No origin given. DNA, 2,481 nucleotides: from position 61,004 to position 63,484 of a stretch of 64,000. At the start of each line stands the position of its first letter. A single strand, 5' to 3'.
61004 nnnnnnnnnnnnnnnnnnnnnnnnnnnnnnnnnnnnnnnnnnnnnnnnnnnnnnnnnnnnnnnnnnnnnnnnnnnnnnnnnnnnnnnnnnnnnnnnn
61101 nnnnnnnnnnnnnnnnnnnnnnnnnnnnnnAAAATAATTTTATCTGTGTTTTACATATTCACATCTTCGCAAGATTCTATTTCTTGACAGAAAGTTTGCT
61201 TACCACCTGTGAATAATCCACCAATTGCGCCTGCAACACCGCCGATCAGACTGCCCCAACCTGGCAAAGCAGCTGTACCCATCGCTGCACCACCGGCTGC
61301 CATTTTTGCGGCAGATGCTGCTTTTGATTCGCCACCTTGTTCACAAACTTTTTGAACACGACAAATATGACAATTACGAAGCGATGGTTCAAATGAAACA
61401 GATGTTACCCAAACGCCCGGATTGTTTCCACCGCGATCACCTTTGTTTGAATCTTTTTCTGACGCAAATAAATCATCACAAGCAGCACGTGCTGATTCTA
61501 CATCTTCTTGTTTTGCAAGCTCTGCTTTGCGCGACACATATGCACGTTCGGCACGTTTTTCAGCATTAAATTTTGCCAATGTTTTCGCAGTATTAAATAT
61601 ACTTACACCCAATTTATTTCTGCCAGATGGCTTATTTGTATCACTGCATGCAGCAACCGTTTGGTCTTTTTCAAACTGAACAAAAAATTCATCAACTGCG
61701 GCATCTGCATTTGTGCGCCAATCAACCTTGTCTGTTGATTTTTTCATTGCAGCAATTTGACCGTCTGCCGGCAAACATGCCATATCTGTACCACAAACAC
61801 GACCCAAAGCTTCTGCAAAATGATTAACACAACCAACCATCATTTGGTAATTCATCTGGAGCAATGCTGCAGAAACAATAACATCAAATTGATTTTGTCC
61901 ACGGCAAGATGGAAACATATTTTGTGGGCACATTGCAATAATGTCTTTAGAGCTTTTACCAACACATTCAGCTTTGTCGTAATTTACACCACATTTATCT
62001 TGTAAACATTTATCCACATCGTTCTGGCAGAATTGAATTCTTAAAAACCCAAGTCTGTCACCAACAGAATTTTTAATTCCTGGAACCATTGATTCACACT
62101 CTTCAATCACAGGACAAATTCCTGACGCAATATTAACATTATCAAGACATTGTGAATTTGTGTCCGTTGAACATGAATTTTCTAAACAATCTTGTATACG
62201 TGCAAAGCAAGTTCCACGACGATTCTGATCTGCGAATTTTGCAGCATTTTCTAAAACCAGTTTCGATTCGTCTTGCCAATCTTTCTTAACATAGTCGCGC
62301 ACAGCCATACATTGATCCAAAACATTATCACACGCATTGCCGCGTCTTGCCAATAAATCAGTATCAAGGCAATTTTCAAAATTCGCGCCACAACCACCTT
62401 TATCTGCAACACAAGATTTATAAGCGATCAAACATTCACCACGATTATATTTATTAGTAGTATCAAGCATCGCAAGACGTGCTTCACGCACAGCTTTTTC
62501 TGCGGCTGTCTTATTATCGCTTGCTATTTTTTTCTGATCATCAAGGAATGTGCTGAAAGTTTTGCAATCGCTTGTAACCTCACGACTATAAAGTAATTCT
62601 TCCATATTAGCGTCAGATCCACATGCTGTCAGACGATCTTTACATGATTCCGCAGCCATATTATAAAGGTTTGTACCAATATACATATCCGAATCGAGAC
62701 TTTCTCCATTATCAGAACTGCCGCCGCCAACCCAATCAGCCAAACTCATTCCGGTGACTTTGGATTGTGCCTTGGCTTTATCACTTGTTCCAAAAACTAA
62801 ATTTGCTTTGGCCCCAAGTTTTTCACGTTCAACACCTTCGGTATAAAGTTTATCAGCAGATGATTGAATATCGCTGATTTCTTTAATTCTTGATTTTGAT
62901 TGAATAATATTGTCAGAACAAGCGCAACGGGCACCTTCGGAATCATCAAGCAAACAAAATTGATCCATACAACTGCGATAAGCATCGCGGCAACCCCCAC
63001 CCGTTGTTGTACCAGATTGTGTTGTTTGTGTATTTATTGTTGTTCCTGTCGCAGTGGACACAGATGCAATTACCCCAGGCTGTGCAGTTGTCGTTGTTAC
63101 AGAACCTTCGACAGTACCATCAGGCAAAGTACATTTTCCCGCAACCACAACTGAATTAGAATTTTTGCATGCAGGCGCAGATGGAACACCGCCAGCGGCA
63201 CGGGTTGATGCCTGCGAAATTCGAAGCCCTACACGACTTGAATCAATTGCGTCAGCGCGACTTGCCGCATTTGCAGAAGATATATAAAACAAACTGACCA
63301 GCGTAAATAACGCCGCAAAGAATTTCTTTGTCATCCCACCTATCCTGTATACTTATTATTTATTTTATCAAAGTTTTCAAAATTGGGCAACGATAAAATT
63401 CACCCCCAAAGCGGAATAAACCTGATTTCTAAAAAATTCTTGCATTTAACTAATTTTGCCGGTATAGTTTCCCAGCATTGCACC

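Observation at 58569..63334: Tandem pair of paralogous giant secreted cysteine-rich proteins (853 and 727 aa) of no recognisable family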

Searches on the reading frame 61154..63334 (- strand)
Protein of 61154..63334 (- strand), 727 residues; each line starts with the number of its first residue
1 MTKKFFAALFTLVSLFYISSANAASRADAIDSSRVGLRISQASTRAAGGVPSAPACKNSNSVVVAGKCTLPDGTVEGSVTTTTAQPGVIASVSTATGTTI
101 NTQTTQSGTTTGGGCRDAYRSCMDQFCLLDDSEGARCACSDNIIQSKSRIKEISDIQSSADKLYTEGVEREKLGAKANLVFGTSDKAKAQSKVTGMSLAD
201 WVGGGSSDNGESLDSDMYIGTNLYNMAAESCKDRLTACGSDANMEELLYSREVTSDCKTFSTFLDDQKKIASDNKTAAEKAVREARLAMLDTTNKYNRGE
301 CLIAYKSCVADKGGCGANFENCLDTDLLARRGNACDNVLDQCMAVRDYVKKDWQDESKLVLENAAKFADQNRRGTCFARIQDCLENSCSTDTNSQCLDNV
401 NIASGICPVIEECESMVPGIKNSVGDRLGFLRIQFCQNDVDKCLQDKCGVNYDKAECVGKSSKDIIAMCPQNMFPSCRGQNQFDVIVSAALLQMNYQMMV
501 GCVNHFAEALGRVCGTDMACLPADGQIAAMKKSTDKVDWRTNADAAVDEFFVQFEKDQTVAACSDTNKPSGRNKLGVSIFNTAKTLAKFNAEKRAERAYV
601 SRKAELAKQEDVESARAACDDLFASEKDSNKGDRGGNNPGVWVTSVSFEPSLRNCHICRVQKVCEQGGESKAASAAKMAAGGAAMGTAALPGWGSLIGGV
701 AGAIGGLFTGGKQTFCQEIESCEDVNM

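Call 4: search_protein_families(library=pfam, proteins=[window:61154-63334:-], max_evalue=1)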
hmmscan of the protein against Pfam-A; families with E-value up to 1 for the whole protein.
window:61154-63334:- (727 aa): 0 families

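Call 5: search_protein_families(library=ncbifam, proteins=[window:61154-63334:-], max_evalue=1)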
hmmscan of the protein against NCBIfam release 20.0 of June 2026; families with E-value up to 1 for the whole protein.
window:61154-63334:- (727 aa): 0 families

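Call 6: find_homologous_proteins(query=window:61154-63334:-)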
Query window:61154-63334:- (727 aa): 951 proteins with E <= 0.001 among 8000 candidates; the best 120 are listed.
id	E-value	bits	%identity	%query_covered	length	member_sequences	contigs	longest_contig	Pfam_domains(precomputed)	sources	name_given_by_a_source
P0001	0.0e+0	1630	100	100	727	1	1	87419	-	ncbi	-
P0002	0.0e+0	1085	68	100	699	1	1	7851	-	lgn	-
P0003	1.2e-261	888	58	98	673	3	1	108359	-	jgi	jgi:hypothetical protein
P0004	1.9e-257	875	55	99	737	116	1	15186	-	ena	-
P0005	8.4e-257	872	55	99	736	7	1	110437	-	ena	-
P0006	4.2e-255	867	60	85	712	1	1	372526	-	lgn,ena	-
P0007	9.3e-255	866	55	99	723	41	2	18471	-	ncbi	-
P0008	1.9e-254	865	59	87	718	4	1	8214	-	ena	-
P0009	2.5e-254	864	60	85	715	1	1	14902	-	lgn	-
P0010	2.7e-254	864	60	85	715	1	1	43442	-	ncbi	-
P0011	3.4e-253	861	61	84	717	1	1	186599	-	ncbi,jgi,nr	ncbi:MAG: hypothetical protein LBO08_00855 [Rickettsiales bacterium]|jgi:hypothetical protein|nr:hyp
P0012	1.8e-252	858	55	99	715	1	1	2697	-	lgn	-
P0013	3.4e-252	857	56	100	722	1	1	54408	-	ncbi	-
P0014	5.1e-252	857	54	100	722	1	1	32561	-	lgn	-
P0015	5.5e-252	857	55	99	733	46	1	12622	-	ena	-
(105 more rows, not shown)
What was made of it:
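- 61151..63334 (-): Gene B: 727-aa Cys-rich exported protein (38 Cys, 36 of them invariant in orthologs). An identical database protein, P0001, and more than 950 homolog clusters were found in call 6.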

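Call 10: find_encoding_contigs(protein=P0001, flank=10000, max_places=3)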
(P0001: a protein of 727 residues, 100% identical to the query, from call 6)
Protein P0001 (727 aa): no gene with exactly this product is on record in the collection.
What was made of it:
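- Tried and rejected: It failed (call 10).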

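Call 18: search_solved_structures(query=A1, max_evalue=10, show_alignments=2)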
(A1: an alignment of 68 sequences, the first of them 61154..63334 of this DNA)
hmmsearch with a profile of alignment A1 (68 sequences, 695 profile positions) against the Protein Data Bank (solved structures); distinct sequences matched with E-value up to 10: 3.
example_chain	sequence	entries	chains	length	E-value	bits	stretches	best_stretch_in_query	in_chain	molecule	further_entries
8fmw_T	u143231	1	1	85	0.25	12.9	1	553-601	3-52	30S ribosomal protein S20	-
6k1f_A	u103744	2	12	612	0.29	12.7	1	459-529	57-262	L-fucose isomerase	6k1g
4xa6_A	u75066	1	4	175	0.77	11.3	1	499-582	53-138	Gp7-MYH7(1777-1855)-EB1 chimera protein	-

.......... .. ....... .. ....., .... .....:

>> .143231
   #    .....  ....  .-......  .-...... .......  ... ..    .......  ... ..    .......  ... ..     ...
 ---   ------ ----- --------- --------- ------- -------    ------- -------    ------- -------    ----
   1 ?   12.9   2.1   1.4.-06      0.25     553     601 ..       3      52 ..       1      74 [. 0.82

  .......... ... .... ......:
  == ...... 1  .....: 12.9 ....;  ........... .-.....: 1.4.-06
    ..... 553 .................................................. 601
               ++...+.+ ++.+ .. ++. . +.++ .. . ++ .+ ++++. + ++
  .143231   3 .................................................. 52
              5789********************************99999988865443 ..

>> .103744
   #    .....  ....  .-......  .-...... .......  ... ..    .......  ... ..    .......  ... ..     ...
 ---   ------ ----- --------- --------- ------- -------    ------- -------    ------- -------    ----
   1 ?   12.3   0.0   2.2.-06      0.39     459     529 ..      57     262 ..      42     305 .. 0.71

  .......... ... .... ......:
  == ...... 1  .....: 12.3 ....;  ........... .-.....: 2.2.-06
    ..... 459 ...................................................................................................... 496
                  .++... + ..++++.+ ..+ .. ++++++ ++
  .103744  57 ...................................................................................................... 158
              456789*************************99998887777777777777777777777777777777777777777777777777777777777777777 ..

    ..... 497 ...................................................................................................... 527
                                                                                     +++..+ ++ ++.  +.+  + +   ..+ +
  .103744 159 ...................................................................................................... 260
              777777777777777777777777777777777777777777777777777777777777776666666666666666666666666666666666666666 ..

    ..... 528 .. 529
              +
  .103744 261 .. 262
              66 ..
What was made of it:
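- Tried and rejected: Only chance hits, E of 0.25 or more (call 18).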

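Call 23: find_related_loci(query=A1, collection=genome_contigs, flank=8000)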
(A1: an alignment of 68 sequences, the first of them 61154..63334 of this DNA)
Query A1 (727 aa) in genome_contigs; peptide patterns used: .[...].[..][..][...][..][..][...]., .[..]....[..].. (x = any residue, [..] = any of these).
504 stretches matched a pattern; 487 encode a relative of the query (tblastn E <= 1e-3); the best 80 are kept; 80 distinct loci.
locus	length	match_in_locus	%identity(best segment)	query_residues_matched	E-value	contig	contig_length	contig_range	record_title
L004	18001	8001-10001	58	13-727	0e+0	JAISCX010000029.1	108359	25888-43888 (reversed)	MAG: Rickettsiales bacterium isolate Gx485_bin105 k119_1448643, whole genome shotgun sequence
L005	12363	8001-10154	54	1-727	0e+0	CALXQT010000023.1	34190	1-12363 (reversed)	MAG: uncultured Alphaproteobacteria bacterium isolate E20__bin73 genome assembly, contig: E20__k127_9864410, whole genom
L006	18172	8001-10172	55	9-727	0e+0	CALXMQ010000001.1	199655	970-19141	MAG: uncultured Alphaproteobacteria bacterium isolate BRZ_KT__bin2 genome assembly, contig: BRZ_KT__NODE_12_length_19965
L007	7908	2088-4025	59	93-727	0e+0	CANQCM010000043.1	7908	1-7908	MAG: uncultured Alphaproteobacteria bacterium isolate Lapin-005__bin117 genome assembly, contig: Lapin-005__NODE_12892_l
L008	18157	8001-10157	56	9-727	0e+0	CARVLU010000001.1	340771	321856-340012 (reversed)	MAG TPA_asm: uncultured Alphaproteobacteria bacterium isolate MGBC118324 genome assembly, contig: MGBC118324.1, whole ge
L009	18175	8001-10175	53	1-727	0e+0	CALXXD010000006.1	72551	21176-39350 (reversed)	MAG: uncultured Alphaproteobacteria bacterium isolate BRZ_AB__bin14 genome assembly, contig: BRZ_AB__NODE_433_length_725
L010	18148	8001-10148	54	12-727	0e+0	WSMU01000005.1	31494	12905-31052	MAG: Alphaproteobacteria bacterium isolate RACS_032 NODE_349_length_31494_cov_11.020116, whole genome shotgun sequence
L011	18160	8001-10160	56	1-727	0e+0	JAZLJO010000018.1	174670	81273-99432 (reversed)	MAG: Candidatus Enterousia sp. isolate T1900044962_TA20190024.MAGScoT_cleanbin_000037 SGB_3966_k141_1283497, whole genom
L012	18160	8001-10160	54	1-727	0e+0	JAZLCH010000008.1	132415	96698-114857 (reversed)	MAG: Candidatus Enterousia sp. isolate T1900045051_TC20190044.MAGScoT_cleanbin_000024 SGB_4527_k141_1176166, whole genom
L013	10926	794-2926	54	5-727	0e+0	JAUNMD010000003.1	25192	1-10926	MAG: Pseudomonadota bacterium isolate S31M_St_19 NODE_510_length_25192_cov_5.336595, whole genome shotgun sequence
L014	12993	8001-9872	59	115-727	0e+0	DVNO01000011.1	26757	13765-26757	MAG TPA_asm: Candidatus Enterousia avicola isolate CHK136-897 CHK136__C69080_L26757_ERR2241905, whole genome shotgun seq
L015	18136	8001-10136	54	5-727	0e+0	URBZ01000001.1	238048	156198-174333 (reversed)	uncultured Rickettsiales bacterium isolate UMGS860 genome assembly, contig: NODE_4_length_238048_cov_6.154912, whole gen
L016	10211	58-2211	54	4-727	0e+0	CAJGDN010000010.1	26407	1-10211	MAG: uncultured Alphaproteobacteria bacterium isolate MAG63 genome assembly, contig: k141_2149144_length_26407_cov_10.56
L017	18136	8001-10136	54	12-727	0e+0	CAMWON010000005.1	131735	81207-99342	MAG TPA_asm: uncultured Alphaproteobacteria bacterium isolate SRR14411251_bin.18_metawrap_v1.3_MAG genome assembly, cont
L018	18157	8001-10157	52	6-727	0e+0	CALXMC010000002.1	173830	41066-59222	MAG: uncultured Alphaproteobacteria bacterium isolate BRZ_EE__bin33 genome assembly, contig: BRZ_EE__NODE_104_length_173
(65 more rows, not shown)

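Call 27: predict_structure(alignment_id=A1)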
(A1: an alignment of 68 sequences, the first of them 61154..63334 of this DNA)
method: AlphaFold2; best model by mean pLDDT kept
length: 727 residues; sequences in the alignment: 68
mean_pLDDT: 70.3   pTM: 0.40
mean pLDDT of the five models: 70.3, 68.7, 64.9, 64.6, 61.4
residues with pLDDT >= 90: 98; 70-90: 379; 50-70: 82; < 50: 168
segments of 3 or more residues with pLDDT < 50: 19-110, 176-184, 186-188, 190-192, 194-215, 566-570, 680-710
pLDDT, mean of each block of 10 residues (from residue 1): 64 56 36 30 26 30 26 26 26 29 37 74 80 74 82 89 79 54 45 41 35 55 84 82 83 86 90 88 74 74 90 81 83 85 87 88 85 87 83 80 91 91 87 86 86 73 80 81 81 77 75 83 92 93 90 70 51 60 87 94 94 92 82 65 86 88 72 56 36 38 39 74 87
secondary structure, 60 per line:
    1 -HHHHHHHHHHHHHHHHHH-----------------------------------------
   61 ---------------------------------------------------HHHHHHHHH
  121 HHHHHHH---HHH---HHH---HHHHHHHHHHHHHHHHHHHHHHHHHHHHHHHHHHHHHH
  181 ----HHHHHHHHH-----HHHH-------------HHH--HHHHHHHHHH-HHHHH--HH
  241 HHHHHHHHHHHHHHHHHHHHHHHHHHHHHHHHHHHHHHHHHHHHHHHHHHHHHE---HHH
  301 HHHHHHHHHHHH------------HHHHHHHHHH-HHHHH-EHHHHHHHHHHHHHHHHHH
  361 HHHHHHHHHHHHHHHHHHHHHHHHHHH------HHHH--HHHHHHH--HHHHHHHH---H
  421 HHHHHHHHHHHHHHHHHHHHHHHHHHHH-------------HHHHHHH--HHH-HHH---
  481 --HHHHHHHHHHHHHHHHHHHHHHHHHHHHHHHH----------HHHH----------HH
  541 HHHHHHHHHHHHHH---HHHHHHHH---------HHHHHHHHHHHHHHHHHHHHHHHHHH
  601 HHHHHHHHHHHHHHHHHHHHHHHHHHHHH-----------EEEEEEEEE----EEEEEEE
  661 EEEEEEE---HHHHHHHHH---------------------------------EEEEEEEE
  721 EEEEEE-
elements in order (helices of 4 or more, strands of 3 or more residues): H2-19 H112-127 H143-180 H185-193 H199-202 H221-230 H232-236 H239-293 H298-312 H325-334 H336-340 H343-387 H394-397 H400-406 H409-416 H420-448 H462-468 H483-514 H525-528 H539-554 H558-565 H575-629 E641-649 E654-667 H671-679 E713-726
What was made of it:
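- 61151..63334 (-): The AF2 model is mostly helical with pLDDT 70 (call 27).
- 62999..63265 (-): B N-terminal low-complexity Thr/Ser/Gly-rich linker (aa 24-112). It contains a short conserved RxGVxR motif near the mature N-terminus and a non-conserved extra Cys pair (C56, C68). pLDDT is below 50 for residues 19-110 (call 27).
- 61640..62998 (-): B Cys-rich helical core (aa 113-565). It holds 30 invariant Cys shared column-for-column with A. Inferred disulfides are 115-238, 122-231, 301-342, 308-335, 376-413, 383-407, 388-396, 436-477, 443-469 and 514-520. Helices in call 27.
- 61154..61414 (-): B C-terminal beta module (aa 641-727) with RNCHIC (61361-61378) and the terminal CEDVNM (61154-61171). 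Strands 641-667 and 713-726 in the AF2 model (call 27).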

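Call 59: search_protein_representatives(alignment_id=A1)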
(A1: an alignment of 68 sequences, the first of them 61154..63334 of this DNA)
Query: 68 sequences, 695 profile positions. Proteins with E-value up to 0.001 (for the whole library): 942; up to 1e-10: 726; up to 1e-30: 279. The best 150 are listed.
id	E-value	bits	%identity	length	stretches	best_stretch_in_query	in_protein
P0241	1.8e-284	962.0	-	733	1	1-695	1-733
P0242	3.8e-238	808.9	-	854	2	47-559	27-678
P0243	4.9e-222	755.7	-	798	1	76-695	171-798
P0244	5.6e-214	729.0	-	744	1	4-695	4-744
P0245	3.2e-198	676.9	-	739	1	1-695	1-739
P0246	3.5e-189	647.1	-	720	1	10-695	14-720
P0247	5.9e-189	646.3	-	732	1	25-695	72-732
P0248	7.0e-189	646.1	-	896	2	45-559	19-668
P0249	3.0e-187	640.7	-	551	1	41-471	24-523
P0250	5.3e-186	636.6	-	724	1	8-695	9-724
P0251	1.8e-185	634.8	-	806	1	42-695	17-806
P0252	2.5e-179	614.5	-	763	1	14-675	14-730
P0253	1.3e-177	608.9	-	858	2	40-562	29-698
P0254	1.2e-175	602.3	-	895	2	40-561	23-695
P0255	4.7e-174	597.1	-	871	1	47-660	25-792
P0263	3.6e-159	547.9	-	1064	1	40-652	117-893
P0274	5.9e-138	477.8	-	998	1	27-636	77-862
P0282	8.7e-133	460.7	-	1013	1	20-576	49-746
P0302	8.7e-121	421.0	-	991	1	11-610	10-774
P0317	5.4e-114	398.6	-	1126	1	35-587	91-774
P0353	5.0e-101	355.7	-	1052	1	45-599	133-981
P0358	2.5e-98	346.8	-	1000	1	49-666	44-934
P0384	3.6e-83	296.7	-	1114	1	26-627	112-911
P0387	7.4e-79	282.4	-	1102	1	18-588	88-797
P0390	5.5e-76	272.9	-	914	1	22-598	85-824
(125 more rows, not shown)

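Call 60: list_cluster_members(proteins=[P0263, P0317, P0384, P0387, P0390, P0353, P0282, P0274, P0302, P0358])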
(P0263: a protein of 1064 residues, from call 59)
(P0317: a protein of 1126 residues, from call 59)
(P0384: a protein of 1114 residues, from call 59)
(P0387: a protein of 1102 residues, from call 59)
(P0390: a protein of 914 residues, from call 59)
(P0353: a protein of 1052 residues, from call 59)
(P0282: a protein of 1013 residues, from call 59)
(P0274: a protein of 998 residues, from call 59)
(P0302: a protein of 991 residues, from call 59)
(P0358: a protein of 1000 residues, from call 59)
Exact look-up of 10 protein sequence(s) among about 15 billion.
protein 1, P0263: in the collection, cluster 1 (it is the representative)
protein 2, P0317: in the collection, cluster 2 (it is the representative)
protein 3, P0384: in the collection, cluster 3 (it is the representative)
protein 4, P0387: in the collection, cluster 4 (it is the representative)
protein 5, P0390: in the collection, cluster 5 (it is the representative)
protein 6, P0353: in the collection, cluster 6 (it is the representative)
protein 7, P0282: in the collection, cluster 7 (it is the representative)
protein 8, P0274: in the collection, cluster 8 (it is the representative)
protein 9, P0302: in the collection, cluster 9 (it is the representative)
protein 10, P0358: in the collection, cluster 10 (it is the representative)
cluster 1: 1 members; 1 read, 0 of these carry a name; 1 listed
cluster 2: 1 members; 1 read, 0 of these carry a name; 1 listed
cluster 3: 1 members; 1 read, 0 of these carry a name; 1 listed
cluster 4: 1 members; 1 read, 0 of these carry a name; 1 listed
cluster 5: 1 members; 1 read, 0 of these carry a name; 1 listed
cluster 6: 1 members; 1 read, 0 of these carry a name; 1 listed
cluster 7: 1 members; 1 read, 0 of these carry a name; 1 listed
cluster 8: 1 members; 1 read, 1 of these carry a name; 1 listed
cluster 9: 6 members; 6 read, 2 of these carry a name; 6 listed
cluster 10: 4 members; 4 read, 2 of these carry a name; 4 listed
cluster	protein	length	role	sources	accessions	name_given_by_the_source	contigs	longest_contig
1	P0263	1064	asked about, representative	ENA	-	-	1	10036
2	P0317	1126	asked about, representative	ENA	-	-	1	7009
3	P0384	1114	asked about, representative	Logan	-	-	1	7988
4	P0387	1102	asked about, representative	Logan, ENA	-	-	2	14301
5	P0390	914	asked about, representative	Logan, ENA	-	-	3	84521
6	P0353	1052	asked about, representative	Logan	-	-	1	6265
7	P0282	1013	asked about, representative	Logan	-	-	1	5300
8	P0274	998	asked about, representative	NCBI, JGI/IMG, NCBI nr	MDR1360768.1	MAG: hypothetical protein LBJ18_00445 [Rickettsiales bacterium] | hypothetical protein | hypothetical protein [Rickettsiales bacterium]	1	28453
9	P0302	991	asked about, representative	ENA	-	-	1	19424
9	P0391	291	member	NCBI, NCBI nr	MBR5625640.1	MAG: hypothetical protein IKW67_02570, partial [Alphaproteobacteria bacterium] | hypothetical protein [Alphaproteobacteria bacterium]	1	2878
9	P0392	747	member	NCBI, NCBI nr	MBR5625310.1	MAG: hypothetical protein IKW67_00830, partial [Alphaproteobacteria bacterium] | hypothetical protein [Alphaproteobacteria bacterium]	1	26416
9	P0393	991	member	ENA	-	-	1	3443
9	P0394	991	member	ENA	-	-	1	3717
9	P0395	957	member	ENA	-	-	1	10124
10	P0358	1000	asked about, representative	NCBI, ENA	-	-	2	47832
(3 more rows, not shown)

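Call 67: find_encoding_contigs(protein=P0002, flank=8000, max_places=2)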
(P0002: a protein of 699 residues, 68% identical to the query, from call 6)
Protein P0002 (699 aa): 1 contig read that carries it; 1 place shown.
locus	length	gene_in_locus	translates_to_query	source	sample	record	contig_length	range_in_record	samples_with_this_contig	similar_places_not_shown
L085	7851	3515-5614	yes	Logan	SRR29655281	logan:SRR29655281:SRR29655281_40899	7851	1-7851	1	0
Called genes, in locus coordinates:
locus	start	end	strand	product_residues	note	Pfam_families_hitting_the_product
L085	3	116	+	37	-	?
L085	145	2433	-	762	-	-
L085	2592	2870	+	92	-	PF01176:eIF-1a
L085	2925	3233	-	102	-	PF03840:SecG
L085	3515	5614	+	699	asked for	-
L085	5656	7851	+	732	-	?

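Call 76: find_encoding_contigs(protein=P0274, flank=10000, max_places=2)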
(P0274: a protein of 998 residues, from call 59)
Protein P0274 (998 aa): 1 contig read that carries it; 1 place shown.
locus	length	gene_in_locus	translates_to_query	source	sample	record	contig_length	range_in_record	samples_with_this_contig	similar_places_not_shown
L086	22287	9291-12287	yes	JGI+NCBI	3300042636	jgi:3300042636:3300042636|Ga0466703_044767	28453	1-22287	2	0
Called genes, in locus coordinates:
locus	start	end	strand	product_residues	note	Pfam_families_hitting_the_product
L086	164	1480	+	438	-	PF00344:SecY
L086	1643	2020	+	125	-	PF00416:Ribosomal_S13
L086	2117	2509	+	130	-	PF00411:Ribosomal_S11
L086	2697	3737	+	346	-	PF01193:RNA_pol_L, PF01000:RNA_pol_A_bac, PF03118:RNA_pol_A_CTD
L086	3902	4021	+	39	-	-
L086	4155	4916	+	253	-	-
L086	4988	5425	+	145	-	-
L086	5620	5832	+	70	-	-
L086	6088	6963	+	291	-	-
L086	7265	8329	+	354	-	PF00078:RVT_1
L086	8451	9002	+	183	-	PF01196:Ribosomal_L17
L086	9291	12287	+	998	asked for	-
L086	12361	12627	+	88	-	-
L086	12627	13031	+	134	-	PF01850:PIN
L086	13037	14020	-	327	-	-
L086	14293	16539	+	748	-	-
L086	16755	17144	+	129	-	PF04480:DUF559, PF18741:MTES_1575 (weak)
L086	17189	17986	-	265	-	-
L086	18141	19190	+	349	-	-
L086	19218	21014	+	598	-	-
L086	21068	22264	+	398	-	PF01381:HTH_3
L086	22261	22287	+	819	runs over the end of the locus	PF13620:CarboxypepD_reg (weak), PF13715:CarbopepD_reg_2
